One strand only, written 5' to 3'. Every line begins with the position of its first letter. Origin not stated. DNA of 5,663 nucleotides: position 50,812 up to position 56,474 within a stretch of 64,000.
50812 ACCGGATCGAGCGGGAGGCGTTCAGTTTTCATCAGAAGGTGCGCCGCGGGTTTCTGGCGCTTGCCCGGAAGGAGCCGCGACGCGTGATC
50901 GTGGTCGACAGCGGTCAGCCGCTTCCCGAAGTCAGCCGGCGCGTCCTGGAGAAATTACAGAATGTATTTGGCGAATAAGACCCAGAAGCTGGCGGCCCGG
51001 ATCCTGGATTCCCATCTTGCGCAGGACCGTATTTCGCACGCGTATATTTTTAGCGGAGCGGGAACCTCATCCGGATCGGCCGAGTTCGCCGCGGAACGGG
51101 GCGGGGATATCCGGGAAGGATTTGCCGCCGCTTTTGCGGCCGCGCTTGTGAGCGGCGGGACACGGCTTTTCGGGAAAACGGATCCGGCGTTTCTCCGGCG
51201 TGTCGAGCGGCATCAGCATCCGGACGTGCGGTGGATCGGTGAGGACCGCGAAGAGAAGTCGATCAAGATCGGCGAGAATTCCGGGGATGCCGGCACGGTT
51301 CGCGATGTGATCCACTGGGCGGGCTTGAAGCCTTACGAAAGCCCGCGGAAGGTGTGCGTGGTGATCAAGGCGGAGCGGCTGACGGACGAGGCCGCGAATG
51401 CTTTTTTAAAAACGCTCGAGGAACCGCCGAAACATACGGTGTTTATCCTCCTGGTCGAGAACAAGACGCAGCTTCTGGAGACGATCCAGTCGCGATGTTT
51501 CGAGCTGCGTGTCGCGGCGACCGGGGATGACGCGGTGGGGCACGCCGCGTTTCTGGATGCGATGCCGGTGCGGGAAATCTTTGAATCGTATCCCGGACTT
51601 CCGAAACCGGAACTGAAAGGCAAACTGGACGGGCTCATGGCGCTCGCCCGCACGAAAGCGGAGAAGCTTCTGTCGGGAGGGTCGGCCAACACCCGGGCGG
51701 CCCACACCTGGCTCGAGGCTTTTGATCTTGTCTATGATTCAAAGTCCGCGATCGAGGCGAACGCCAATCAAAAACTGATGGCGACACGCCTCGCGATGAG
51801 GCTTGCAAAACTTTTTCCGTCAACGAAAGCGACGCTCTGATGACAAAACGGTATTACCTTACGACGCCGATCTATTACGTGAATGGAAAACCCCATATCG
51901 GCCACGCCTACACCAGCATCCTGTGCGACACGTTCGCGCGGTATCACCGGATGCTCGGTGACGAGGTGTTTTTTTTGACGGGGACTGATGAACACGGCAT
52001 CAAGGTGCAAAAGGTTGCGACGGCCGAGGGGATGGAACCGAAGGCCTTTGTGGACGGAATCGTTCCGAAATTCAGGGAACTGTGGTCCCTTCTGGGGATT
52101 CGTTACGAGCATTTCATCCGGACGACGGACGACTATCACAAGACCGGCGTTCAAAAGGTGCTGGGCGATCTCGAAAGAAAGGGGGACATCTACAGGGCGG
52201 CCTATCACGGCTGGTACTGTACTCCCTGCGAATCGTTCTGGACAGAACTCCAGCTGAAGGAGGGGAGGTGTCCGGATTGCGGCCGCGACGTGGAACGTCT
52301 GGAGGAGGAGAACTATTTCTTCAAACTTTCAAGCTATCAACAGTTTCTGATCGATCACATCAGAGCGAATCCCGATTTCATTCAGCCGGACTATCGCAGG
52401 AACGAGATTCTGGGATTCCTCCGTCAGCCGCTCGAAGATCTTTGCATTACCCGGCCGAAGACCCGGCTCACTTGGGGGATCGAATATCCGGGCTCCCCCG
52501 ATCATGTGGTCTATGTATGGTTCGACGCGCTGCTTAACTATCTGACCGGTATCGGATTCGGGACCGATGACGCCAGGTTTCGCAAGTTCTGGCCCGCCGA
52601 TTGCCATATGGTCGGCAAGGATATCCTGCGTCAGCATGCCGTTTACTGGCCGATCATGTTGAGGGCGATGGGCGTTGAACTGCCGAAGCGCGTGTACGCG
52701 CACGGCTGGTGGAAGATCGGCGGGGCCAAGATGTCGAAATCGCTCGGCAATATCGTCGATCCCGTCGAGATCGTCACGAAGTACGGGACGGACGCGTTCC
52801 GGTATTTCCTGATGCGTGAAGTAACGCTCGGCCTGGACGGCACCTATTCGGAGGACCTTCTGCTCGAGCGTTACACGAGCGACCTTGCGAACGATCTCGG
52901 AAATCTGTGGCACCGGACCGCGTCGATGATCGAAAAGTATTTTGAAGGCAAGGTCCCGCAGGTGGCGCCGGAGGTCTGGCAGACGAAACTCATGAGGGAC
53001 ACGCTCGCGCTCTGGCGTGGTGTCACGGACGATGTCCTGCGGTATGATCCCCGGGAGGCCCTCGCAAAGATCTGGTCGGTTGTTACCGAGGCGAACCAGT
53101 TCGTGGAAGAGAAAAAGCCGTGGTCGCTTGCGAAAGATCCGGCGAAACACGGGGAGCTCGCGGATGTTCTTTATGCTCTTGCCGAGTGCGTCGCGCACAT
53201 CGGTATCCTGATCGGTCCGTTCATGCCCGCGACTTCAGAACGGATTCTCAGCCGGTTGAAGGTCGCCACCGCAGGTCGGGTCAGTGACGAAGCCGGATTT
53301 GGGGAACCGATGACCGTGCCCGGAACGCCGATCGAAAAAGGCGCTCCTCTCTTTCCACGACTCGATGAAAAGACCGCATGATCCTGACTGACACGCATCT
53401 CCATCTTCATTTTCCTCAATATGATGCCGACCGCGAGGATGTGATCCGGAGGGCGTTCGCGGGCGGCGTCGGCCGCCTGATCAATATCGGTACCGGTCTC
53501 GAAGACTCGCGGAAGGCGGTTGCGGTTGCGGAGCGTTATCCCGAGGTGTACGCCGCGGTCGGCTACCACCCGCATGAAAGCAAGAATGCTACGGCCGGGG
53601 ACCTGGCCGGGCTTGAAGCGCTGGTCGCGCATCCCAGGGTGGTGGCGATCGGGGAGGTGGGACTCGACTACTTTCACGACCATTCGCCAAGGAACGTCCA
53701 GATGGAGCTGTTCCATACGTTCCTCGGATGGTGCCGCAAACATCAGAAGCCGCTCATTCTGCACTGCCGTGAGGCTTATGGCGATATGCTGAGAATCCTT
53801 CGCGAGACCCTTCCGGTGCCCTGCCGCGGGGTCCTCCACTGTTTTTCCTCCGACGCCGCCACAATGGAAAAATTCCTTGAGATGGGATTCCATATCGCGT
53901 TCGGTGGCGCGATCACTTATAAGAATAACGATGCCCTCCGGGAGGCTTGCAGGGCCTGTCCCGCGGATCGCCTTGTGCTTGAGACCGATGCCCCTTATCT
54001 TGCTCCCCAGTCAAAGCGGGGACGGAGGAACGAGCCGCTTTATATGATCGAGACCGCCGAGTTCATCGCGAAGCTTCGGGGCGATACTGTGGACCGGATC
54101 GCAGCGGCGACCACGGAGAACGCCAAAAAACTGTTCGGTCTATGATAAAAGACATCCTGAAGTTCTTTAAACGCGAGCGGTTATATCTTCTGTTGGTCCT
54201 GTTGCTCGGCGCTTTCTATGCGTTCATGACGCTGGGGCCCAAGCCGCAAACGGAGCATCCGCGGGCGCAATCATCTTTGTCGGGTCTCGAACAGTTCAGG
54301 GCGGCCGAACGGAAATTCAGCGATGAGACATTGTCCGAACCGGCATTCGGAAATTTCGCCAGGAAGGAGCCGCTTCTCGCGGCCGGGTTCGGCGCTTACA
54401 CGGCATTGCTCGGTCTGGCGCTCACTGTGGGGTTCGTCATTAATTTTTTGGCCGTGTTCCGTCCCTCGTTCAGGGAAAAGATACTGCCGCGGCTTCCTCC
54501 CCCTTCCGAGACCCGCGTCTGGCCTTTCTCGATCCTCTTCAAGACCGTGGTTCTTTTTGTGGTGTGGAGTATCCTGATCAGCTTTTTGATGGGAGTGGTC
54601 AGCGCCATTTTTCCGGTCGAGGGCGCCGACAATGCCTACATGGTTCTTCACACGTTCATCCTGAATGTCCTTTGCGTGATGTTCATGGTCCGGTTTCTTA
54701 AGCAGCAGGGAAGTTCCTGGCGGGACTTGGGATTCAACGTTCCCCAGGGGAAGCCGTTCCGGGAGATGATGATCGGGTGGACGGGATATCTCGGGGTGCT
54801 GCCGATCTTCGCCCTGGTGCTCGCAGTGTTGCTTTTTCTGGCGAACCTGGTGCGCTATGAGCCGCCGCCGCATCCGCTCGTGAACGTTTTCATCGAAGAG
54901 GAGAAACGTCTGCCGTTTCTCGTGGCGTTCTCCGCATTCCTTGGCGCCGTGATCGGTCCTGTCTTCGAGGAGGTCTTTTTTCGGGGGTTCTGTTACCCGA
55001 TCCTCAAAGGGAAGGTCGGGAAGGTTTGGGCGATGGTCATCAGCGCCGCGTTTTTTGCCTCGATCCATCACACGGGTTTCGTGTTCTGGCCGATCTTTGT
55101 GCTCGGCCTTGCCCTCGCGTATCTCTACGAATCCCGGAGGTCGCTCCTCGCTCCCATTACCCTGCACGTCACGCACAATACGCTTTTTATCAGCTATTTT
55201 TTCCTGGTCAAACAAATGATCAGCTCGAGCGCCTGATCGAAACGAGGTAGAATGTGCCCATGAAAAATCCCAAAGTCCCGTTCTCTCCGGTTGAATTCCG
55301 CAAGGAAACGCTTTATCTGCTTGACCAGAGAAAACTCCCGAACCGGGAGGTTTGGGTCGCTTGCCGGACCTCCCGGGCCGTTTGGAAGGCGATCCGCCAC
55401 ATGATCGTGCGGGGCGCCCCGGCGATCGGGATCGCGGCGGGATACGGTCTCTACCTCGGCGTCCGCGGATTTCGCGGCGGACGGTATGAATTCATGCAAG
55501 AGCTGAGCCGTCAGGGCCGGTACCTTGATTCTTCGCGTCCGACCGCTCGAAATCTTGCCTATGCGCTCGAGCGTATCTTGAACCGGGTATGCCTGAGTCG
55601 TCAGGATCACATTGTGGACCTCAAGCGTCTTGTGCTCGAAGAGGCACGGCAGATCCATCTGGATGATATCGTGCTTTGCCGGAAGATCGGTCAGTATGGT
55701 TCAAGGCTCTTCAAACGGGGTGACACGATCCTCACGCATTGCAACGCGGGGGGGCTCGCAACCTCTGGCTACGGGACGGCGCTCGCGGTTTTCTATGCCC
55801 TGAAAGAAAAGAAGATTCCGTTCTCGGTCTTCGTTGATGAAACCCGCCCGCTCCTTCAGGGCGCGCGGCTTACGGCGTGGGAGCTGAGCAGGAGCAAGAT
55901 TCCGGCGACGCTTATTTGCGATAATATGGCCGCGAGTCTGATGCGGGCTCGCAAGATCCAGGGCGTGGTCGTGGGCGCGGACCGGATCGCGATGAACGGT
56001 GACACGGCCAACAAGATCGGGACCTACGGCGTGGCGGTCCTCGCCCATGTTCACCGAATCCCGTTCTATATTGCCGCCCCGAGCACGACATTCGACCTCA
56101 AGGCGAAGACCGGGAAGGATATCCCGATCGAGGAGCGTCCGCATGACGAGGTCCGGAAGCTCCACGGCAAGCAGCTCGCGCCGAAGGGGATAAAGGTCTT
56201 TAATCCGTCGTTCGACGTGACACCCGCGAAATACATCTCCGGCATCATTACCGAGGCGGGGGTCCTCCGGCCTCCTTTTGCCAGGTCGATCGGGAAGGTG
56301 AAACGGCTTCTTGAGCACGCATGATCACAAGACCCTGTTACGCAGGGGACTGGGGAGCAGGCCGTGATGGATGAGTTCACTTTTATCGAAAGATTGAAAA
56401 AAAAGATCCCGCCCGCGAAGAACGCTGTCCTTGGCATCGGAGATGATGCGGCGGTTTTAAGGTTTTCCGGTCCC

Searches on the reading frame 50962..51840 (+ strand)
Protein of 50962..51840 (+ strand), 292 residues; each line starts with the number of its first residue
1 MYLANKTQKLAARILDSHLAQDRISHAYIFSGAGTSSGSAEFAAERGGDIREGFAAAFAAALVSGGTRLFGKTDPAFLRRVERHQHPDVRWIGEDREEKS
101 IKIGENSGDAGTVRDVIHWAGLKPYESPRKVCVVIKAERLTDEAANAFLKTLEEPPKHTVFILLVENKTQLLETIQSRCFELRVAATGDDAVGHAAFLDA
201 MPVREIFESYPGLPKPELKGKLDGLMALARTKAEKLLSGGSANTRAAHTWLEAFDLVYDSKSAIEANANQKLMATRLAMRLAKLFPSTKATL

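Call 54: search_protein_families(library=ncbifam, proteins=[window:50962-51840:+], max_evalue=0.00001)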
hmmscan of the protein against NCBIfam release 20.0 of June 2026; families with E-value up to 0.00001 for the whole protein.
window:50962-51840:+ (292 aa): 58 families (the best 25 are shown)
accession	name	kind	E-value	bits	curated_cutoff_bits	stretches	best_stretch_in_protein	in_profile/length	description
TIGR00678.1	holB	equivalog_domain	6.2e-36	123.8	180.6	1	14-192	3-160/188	DNA polymerase III subunit delta'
NF005638.0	PRK07399.1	subfamily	1e-26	93.8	230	1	7-187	11-185/317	DNA polymerase III subunit delta'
NF005972.1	PRK08058.1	equivalog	1.9e-25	89.7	340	1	79-185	69-166/328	DNA polymerase III subunit delta'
NF005926.0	PRK07940.1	equivalog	8.6e-25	87.8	300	1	51-192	50-179/394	DNA polymerase III subunit delta'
NF005677.0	PRK07471.1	equivalog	2.2e-22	79.7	252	1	20-196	36-209/366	DNA polymerase III subunit delta'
NF004047.0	PRK05564.1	equivalog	1.7e-21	76.6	282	1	106-180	71-145/313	DNA polymerase III subunit delta'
TIGR02397.1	dnaX_nterm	equivalog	2.8e-19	69.6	250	1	112-182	101-171/355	DNA polymerase III subunit gamma/tau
NF004310.0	PRK05707.1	equivalog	1.6e-18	67.3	280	1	84-187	69-165/328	DNA polymerase III subunit delta'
NF011514.0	PRK14953.1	equivalog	5.2e-18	65.2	536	1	113-182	104-173/488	DNA polymerase III subunits gamma and tau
NF006586.0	PRK09112.1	equivalog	6.6e-18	65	308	1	74-194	88-207/351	DNA polymerase III subunit delta'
NF004046.1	PRK05563.1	equivalog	3.1e-17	62.7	400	1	112-179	102-169/567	DNA polymerase III subunit gamma/tau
NF006430.0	PRK08699.1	equivalog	6.1e-16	58.3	481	1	81-190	66-175/325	DNA polymerase III subunit delta'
NF011523.0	PRK14962.1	equivalog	7e-16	58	576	1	113-182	102-171/474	DNA polymerase III subunits gamma and tau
NF011510.0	PRK14948.1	equivalog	1.1e-15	57.4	593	1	112-180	107-175/640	DNA polymerase III subunit gamma/tau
NF004759.0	PRK06090.1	equivalog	1.8e-15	57.1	457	1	83-187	70-167/319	DNA polymerase III subunit delta'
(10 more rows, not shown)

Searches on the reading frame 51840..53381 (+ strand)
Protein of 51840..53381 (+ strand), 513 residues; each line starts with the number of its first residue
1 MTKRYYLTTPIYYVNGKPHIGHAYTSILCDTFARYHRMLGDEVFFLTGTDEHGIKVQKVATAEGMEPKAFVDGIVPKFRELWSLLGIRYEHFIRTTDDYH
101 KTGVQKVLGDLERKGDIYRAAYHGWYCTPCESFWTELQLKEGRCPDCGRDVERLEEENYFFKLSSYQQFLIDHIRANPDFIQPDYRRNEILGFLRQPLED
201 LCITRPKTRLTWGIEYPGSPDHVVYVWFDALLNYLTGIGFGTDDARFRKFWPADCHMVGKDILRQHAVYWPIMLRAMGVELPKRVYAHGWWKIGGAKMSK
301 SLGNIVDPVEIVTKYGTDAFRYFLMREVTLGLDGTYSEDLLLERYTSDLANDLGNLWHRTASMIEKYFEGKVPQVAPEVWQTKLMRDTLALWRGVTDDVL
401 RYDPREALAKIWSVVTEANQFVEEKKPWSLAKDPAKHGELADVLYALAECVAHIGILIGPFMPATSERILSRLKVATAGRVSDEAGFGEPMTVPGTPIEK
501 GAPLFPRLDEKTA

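Call 54: search_protein_families(library=ncbifam, proteins=[window:51840-53381:+], max_evalue=0.00001)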
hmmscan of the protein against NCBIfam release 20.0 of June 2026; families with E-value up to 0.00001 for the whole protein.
window:51840-53381:+ (513 aa): 19 families
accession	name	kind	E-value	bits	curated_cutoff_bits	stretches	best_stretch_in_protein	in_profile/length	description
NF008900.0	PRK12267.1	equivalog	1.4e-212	707.7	598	1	2-511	3-513/648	methionine--tRNA ligase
TIGR00398.1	metG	equivalog_domain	1.6e-152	508.9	336.35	1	6-477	2-505/530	methionine--tRNA ligase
NF008860.0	PRK11893.2-2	equivalog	2.6e-102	343.7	761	3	245-474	320-548/583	methionine--tRNA ligase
NF001100.0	PRK00133.1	equivalog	7.5e-99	332.1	587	2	126-511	157-534/676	methionine--tRNA ligase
TIGR00422.1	valS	equivalog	1.2e-40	139.4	612.1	2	223-476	450-702/863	valine--tRNA ligase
NF009687.0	PRK13208.1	equivalog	3.7e-37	127.9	738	2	221-474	456-706/801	valine--tRNA ligase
NF004349.1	PRK05729.1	equivalog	1.2e-33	116.4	704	2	223-475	440-685/860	valine--tRNA ligase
TIGR00392.1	ileS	equivalog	2.2e-26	92.3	621.4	2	222-476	534-792/861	isoleucine--tRNA ligase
TIGR00396.1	leuS_bact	equivalog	5.9e-26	90.8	548.4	2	3-174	29-204/843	leucine--tRNA ligase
NF008957.0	PRK12300.1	subfamily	6.8e-23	80.6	677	2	247-472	574-778/946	leucine--tRNA ligase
NF011492.0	PRK14900.1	equivalog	4.3e-22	77.9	1783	2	222-477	455-711/1044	valine--tRNA ligase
NF000540.1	alt_ValS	exception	1.2e-18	66.6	900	2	225-472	500-742/827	valine--tRNA ligase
NF008859.0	PRK11893.2-1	equivalog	8e-18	64.6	553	2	4-149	3-149/498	methionine--tRNA ligase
TIGR00395.1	leuS_arch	equivalog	2e-16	59.2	648.5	1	246-408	567-724/938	leucine--tRNA ligase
NF000258.1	MupB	exception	3.3e-13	48.4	1900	1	292-470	582-760/1033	mupirocin-resistant isoleucine--tRNA ligase MupB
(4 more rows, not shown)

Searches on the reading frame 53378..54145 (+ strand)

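Call 54: search_protein_families(library=ncbifam, proteins=[window:53378-54145:+], max_evalue=0.00001)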
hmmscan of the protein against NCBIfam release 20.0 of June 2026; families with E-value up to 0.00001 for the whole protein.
window:53378-54145:+ (255 aa): 5 families
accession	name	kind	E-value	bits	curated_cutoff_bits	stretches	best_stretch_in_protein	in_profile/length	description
TIGR00010.1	TIGR00010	subfamily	1.4e-79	267.1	206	1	3-254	1-252/253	YchF/TatD family DNA exonuclease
NF008075.0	PRK10812.1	equivalog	2.5e-59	200.6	438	1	1-254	1-255/265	metal-dependent hydrolase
NF007745.0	PRK10425.1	equivalog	1.9e-52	178.1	395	1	5-254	3-257/260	3'-5' ssDNA/RNA exonuclease TatD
NF008522.0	PRK11449.1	equivalog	1.1e-42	146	481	1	4-254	6-257/259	metal-dependent hydrolase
NF041926.1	QatD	equivalog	2.2e-25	89.2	230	1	5-252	1-239/239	Qat anti-phage system TatD family nuclease QatD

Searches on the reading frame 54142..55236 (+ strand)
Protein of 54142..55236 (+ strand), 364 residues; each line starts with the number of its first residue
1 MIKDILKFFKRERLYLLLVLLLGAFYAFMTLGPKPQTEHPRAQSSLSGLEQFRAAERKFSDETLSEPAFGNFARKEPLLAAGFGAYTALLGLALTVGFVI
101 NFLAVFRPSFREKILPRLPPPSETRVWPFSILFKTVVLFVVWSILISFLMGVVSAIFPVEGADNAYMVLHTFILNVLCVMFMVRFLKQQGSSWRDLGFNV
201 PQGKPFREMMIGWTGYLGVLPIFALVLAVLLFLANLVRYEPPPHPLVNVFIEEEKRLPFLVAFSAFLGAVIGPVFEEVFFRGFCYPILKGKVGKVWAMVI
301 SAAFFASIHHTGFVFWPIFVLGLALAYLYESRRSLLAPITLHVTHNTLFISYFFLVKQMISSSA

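Call 54: search_protein_families(library=ncbifam, proteins=[window:54142-55236:+], max_evalue=0.00001)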
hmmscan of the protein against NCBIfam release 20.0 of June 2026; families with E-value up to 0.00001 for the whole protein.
window:54142-55236:+ (364 aa): 4 families
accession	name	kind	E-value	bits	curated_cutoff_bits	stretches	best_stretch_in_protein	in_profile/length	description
NF041647.1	ABC_perm_CPBP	equivalog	9.5e-17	61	435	1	136-350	427-631/636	ABC transporter permease subunit/CPBP intramembrane protease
NF040589.1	CPBP_Synerg_MrtS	equivalog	2.1e-09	37.8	130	1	260-350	71-164/170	Synerg-CTERM system glutamic-type intramembrane protease MrtS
NF033192.3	CPBP_JDVT_MrtJ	equivalog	1.1e-08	35.6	75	1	270-350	6-96/98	JDVT-CTERM system glutamic-type intramembrane protease MrtJ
NF046050.1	CPBP_fam_MroQ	equivalog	1e-07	31.7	270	1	135-357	10-229/243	intramembrane glutamic endopeptidase MroQ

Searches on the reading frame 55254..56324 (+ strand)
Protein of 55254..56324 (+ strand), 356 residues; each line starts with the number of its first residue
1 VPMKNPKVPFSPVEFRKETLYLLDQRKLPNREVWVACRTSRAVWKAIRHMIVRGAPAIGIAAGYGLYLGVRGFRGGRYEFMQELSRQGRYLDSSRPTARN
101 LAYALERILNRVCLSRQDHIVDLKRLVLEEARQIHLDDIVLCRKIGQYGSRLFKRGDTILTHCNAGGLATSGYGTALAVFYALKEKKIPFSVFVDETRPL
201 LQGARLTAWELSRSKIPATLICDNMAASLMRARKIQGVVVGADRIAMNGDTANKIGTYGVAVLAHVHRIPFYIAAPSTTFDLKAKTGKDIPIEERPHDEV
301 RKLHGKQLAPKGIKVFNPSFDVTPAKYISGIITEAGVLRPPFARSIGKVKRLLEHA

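Call 54: search_protein_families(library=ncbifam, proteins=[window:55254-56324:+], max_evalue=0.00001)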
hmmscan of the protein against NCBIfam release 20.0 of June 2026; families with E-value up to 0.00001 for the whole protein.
window:55254-56324:+ (356 aa): 8 families
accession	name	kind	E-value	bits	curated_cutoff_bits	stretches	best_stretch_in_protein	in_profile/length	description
NF004326.0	PRK05720.1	subfamily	1.5e-133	445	271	1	10-347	10-349/358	s-methyl-5-thioribose-1-phosphate isomerase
TIGR00512.1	salvage_mtnA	equivalog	4.7e-129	430.1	279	1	12-339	2-334/335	S-methyl-5-thioribose-1-phosphate isomerase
TIGR00524.1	eIF-2B_rel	subfamily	1.6e-111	372.3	185.85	1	37-340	1-303/303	S-methyl-5-thioribose-1-phosphate isomerase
NF004700.0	PRK06036.1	equivalog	3e-102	342.2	528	1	17-344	10-334/339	S-methyl-5-thioribose-1-phosphate isomerase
NF004436.0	PRK05772.1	equivalog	4.1e-94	315.8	521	1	10-349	16-360/363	S-methyl-5-thioribose-1-phosphate isomerase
TIGR00511.1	ribulose_e2b2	equivalog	8.2e-54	182.9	314.1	1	43-344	5-292/301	ribose 1,5-bisphosphate isomerase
NF006210.0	PRK08335.1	equivalog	9.2e-27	94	339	1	142-341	96-272/275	translation initiation factor IF-2B subunit alpha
NF004994.0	PRK06372.1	equivalog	1.8e-14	53.8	249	1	174-340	96-248/253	translation initiation factor IF-2B subunit delta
